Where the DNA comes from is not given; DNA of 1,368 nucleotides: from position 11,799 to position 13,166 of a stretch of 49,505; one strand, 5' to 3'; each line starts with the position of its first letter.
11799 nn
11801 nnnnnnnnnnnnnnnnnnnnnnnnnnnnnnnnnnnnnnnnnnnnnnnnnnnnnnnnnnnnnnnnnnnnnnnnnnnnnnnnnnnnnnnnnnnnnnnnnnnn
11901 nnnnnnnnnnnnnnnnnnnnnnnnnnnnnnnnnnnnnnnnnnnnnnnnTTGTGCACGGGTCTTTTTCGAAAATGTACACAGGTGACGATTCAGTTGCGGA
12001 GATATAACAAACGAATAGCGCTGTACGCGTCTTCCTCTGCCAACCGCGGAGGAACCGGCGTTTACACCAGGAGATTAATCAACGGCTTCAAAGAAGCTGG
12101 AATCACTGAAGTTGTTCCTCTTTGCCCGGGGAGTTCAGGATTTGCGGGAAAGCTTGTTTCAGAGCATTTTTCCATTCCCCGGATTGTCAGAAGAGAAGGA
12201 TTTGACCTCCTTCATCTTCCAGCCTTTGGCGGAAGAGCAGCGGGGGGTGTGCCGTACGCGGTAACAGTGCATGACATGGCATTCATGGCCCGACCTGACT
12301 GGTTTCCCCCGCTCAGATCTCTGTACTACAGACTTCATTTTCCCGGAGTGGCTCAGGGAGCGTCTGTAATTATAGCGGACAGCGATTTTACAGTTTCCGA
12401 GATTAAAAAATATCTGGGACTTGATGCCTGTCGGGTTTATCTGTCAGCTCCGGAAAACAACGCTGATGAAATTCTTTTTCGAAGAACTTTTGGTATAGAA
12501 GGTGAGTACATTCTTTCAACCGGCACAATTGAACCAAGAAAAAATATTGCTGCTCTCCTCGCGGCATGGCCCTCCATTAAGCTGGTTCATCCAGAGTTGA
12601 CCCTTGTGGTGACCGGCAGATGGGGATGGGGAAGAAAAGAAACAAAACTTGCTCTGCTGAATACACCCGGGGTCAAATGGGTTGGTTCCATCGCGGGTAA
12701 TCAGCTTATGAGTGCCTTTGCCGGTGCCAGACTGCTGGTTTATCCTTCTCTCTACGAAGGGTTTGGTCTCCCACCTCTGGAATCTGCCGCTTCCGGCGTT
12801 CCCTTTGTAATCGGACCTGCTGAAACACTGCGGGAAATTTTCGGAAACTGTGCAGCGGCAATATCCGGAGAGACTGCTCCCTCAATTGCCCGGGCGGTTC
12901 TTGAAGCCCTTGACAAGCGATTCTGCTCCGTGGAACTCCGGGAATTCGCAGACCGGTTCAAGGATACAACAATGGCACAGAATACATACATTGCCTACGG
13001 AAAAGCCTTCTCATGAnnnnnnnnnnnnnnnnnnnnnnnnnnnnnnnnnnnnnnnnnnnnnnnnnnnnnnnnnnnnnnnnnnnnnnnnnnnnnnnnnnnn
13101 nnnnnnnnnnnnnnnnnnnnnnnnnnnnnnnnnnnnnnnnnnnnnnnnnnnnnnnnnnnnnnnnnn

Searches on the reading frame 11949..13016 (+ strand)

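Call 58: search_protein_families(library=pfam, proteins=[window:11949-13016:+], max_evalue=0.01)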
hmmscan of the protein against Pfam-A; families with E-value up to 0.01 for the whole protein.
window:11949-13016:+ (355 aa): 6 families
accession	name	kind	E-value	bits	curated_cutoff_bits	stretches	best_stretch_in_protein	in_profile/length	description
PF00534.26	Glycos_transf_1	-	9.1e-21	74.6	26.4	1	184-329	14-160/172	Glycosyl transferases group 1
PF13692.12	Glyco_trans_1_4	-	8.3e-18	65.5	27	1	187-322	3-141/142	Glycosyl transferases group 1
PF13439.12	Glyco_transf_4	-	2.5e-10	41.1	28.5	1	49-164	35-160/170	Glycosyltransferase Family 4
PF13579.12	Glyco_trans_4_4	-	9.8e-08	32.9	29.7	1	56-162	45-151/158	Glycosyl transferase 4-like domain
PF20706.3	GT4-conflict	-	1.6e-05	24.5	26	1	252-291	274-317/385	Family 4 Glycosyltransferase in conflict systems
PF13524.12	Glyco_trans_1_2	-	0.00025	21.4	25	1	215-347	13-135/144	Glycosyl transferase-like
